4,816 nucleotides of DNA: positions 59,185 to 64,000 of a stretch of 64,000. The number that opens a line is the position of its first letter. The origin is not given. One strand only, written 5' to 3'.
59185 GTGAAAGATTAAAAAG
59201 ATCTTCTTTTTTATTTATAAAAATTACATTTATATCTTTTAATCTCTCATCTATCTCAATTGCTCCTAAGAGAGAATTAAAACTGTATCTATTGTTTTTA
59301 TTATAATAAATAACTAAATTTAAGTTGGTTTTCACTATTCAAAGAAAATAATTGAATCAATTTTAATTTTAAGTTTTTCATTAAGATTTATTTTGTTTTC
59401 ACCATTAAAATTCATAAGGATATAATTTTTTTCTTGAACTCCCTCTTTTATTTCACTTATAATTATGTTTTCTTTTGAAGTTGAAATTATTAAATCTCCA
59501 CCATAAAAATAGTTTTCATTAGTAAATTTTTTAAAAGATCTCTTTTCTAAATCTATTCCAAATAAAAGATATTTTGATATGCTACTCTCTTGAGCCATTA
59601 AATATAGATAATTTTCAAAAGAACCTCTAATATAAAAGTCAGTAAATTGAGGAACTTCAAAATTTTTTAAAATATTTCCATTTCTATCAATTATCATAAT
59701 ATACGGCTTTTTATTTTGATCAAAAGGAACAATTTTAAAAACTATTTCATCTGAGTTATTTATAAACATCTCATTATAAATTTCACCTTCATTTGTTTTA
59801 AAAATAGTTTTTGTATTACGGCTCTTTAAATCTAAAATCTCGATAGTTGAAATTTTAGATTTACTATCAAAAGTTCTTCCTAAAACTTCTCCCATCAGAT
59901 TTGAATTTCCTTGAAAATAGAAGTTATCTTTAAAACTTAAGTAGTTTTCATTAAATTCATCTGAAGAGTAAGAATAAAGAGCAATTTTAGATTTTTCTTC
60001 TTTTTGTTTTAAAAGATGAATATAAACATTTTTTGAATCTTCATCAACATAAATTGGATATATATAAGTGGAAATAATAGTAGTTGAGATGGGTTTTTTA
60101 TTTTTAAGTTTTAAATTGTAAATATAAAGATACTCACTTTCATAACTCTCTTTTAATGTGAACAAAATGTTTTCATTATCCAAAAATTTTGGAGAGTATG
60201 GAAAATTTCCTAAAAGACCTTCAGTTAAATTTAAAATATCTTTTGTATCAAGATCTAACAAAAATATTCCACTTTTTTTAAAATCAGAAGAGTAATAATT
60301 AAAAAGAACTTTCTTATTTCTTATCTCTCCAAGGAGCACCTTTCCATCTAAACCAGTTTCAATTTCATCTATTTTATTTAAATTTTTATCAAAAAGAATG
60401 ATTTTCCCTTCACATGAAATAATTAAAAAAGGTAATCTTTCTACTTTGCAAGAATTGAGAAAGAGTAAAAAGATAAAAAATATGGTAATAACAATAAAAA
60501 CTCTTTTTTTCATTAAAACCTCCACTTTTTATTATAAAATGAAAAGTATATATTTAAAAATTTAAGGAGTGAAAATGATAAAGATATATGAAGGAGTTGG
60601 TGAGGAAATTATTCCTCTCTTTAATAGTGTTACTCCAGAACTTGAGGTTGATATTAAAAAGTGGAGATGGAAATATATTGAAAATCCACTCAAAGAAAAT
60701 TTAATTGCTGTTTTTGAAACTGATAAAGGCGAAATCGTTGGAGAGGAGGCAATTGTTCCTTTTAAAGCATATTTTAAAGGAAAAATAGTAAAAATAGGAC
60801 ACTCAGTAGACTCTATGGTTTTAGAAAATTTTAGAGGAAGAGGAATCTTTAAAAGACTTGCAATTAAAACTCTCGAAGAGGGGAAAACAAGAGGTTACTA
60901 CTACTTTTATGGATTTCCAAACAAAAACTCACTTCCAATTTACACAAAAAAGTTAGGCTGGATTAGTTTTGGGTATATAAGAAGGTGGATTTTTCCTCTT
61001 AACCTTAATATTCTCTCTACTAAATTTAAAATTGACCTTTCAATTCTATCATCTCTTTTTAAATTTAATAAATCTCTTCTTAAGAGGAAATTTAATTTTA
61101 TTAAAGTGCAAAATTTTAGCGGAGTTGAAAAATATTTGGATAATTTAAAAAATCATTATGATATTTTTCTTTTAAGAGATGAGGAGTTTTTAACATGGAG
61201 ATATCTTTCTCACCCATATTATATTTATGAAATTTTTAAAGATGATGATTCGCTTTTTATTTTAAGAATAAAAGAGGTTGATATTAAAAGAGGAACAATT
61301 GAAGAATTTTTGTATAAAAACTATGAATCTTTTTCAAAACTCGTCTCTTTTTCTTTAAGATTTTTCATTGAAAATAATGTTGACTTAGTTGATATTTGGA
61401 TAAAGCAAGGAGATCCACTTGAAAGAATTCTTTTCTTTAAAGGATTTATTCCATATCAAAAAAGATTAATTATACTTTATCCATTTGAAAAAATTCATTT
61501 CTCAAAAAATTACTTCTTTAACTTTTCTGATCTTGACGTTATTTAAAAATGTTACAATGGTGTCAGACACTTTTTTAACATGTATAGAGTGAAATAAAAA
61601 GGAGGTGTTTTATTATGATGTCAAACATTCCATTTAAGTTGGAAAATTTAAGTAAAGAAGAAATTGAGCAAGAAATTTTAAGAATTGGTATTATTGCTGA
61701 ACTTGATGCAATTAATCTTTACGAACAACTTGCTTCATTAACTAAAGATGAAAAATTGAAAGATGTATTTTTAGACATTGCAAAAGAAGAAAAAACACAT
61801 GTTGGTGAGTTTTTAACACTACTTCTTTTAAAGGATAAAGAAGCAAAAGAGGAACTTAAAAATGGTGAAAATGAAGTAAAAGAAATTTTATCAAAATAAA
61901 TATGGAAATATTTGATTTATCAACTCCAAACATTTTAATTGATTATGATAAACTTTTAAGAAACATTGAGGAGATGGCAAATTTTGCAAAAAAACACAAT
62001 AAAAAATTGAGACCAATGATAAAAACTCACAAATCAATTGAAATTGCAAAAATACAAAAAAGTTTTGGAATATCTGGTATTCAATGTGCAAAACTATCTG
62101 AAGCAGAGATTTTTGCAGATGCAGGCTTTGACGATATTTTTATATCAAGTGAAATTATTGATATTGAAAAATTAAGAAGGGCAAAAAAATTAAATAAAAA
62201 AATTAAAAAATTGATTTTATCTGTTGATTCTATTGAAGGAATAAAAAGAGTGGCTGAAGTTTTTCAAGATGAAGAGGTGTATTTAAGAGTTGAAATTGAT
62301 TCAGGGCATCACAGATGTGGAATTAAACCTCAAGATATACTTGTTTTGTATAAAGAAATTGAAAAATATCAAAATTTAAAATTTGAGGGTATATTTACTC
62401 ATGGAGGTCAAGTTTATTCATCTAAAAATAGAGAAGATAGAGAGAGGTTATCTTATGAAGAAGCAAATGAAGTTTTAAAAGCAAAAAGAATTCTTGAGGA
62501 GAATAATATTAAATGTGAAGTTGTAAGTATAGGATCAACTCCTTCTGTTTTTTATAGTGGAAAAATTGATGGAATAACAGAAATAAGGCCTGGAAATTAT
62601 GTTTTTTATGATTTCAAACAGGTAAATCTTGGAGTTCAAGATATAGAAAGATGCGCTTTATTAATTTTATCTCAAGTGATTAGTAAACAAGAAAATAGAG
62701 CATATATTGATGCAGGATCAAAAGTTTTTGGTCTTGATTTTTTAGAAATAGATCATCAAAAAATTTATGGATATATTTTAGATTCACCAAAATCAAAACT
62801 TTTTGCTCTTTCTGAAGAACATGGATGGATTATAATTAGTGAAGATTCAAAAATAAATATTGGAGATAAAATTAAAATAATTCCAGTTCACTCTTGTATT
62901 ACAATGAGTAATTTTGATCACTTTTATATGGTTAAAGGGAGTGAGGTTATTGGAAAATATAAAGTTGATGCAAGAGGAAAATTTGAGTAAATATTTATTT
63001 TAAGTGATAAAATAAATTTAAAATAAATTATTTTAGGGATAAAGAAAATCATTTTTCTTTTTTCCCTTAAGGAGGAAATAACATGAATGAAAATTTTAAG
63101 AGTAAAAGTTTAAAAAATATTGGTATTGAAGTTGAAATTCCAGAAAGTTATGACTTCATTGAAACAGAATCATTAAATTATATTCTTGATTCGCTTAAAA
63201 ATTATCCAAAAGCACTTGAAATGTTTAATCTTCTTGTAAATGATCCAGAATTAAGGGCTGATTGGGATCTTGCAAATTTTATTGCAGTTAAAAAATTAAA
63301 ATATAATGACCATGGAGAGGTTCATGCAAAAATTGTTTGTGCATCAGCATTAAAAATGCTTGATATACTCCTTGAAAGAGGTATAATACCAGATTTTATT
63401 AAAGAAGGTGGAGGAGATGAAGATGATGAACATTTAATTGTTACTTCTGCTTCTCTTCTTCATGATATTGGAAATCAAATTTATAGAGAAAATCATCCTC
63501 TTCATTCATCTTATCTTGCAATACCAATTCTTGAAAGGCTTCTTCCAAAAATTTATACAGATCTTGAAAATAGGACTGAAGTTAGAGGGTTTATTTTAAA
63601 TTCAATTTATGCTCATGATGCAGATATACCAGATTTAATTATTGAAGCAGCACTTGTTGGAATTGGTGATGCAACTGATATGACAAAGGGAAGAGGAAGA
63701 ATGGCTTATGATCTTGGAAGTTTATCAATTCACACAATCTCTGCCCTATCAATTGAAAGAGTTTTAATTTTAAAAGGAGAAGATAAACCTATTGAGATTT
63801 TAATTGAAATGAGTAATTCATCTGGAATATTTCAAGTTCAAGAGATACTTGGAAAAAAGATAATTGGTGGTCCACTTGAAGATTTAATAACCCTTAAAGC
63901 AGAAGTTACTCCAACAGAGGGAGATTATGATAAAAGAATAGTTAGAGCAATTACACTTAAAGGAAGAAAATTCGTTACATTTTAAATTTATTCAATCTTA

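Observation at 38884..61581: Recurrent 33-bp perfect-arm palindrome at five promoter-proximal sites (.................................)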

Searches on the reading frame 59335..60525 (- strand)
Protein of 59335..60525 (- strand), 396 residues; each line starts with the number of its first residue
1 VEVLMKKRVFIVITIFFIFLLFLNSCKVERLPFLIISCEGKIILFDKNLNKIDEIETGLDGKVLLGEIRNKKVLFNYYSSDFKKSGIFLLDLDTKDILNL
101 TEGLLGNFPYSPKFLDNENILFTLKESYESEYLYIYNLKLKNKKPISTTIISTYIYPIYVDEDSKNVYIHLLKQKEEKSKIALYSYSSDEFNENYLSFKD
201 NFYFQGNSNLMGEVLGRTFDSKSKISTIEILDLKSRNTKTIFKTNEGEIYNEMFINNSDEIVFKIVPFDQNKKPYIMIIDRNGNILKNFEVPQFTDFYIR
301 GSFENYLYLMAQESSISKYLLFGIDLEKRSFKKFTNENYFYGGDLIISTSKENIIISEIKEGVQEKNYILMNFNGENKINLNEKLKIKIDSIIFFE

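Call 61: search_protein_families(library=pfam, proteins=[window:59335-60525:-])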
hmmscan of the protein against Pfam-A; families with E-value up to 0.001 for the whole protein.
window:59335-60525:- (396 aa): 0 families

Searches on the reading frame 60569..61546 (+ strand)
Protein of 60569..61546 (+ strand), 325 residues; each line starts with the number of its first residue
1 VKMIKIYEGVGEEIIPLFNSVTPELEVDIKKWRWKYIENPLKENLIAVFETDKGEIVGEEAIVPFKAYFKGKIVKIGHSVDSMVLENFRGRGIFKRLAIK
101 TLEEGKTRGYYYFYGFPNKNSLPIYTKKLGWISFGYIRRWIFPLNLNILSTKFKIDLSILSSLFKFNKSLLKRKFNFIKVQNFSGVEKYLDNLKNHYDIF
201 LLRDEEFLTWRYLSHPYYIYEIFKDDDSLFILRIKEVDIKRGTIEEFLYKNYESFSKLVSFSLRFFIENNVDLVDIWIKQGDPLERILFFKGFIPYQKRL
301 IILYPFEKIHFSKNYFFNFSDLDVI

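Call 15: search_protein_families(library=pfam, proteins=[window:60569-61546:+])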
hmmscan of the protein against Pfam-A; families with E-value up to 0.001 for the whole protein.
window:60569-61546:+ (325 aa): 2 families
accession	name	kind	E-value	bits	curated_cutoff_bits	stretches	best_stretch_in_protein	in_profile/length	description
PF13527.13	Acetyltransf_9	-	2.1e-11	44.3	25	1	33-131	30-124/127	Acetyltransferase (GNAT) domain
PF00583.31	Acetyltransf_1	-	0.00029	21.5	20.7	1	40-131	31-116/116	Acetyltransferase (GNAT) family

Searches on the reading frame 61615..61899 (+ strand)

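Call 15: search_protein_families(library=pfam, proteins=[window:61615-61899:+])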
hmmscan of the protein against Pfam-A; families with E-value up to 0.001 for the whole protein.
window:61615-61899:+ (94 aa): 3 families
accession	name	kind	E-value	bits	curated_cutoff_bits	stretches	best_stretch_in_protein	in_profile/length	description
PF22277.2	EncFtn-like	-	9.8e-09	35.3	27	1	9-83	6-80/85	EncFtn-like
PF02915.23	Rubrerythrin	-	1.6e-07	32.2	22.8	1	20-80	1-61/137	Rubrerythrin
PF09537.16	DUF2383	-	0.00024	21.7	30.8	1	29-71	13-55/111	Domain of unknown function (DUF2383)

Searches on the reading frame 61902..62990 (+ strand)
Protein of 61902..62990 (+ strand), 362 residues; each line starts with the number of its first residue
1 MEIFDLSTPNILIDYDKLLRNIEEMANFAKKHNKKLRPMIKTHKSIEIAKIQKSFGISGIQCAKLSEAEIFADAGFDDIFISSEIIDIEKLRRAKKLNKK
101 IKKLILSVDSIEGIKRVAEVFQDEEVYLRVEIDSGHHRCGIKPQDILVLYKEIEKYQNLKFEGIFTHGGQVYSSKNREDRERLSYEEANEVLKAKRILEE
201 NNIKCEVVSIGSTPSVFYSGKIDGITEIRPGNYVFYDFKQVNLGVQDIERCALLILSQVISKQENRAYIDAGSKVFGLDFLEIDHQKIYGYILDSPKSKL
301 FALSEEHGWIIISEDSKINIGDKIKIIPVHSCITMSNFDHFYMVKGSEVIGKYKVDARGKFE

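Call 15: search_protein_families(library=pfam, proteins=[window:61902-62990:+])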
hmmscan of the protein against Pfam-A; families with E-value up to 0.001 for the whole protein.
window:61902-62990:+ (362 aa): 3 families
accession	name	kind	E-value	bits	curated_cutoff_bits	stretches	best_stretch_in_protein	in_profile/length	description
PF01168.26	Ala_racemase_N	-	6.1e-28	98.5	24.1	1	13-235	1-216/220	Alanine racemase, N-terminal domain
PF14031.13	D-ser_dehydrat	-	4.4e-18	66.2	22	1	252-344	1-97/97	Putative serine dehydratase domain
PF02784.22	Orn_Arg_deC_N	-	3.3e-07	30.4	23.4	1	32-141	14-122/247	Pyridoxal-dependent decarboxylase, pyridoxal binding domain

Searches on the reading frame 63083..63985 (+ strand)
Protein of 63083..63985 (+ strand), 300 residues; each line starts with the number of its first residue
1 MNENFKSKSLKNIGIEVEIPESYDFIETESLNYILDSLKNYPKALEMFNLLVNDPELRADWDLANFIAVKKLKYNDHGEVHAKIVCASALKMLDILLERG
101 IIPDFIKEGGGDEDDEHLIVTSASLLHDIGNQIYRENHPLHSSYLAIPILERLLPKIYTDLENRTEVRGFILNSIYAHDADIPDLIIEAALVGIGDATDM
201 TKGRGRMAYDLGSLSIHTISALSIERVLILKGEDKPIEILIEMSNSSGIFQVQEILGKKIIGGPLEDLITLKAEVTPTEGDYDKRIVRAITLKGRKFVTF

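Call 38: find_encoding_contigs(protein=window:63083-63985:+, flank=10000, max_places=3)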
Protein window:63083-63985:+ (300 aa): 4 contigs read that carry it; 2 places shown.
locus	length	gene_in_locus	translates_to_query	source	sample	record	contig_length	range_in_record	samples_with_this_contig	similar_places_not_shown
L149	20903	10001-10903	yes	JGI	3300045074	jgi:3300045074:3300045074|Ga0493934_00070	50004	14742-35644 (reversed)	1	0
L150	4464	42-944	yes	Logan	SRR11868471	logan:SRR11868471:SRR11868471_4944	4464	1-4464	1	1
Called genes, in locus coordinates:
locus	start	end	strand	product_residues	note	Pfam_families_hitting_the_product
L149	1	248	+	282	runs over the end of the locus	PF12698:ABC2_membrane_3 (weak)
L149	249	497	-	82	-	PF00702:Hydrolase, PF13242:Hydrolase_like, PF13419:HAD_2 (weak)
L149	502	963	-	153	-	-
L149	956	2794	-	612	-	PF06480:FtsH_ext, PF00004:AAA, PF07728:AAA_5 (weak), PF17862:AAA_lid_3, PF01434:Peptidase_M41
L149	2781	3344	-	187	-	PF00156:Pribosyltran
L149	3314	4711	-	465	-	PF01171:ATP_bind_3, PF22132:TilS-like (weak), PF11734:TilS_C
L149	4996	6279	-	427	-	PF02310:B12-binding, PF04055:Radical_SAM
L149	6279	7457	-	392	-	-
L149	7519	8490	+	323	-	PF13527:Acetyltransf_9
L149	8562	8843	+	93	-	PF22277:EncFtn-like, PF02915:Rubrerythrin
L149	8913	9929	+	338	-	PF01168:Ala_racemase_N, PF02784:Orn_Arg_deC_N (weak), PF14031:D-ser_dehydrat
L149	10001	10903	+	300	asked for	-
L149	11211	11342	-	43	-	PF07833:Cu_amine_oxidN1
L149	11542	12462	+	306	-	PF13620:CarboxypepD_reg, PF13715:CarbopepD_reg_2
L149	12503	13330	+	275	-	PF01048:PNP_UDP_1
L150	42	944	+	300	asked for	-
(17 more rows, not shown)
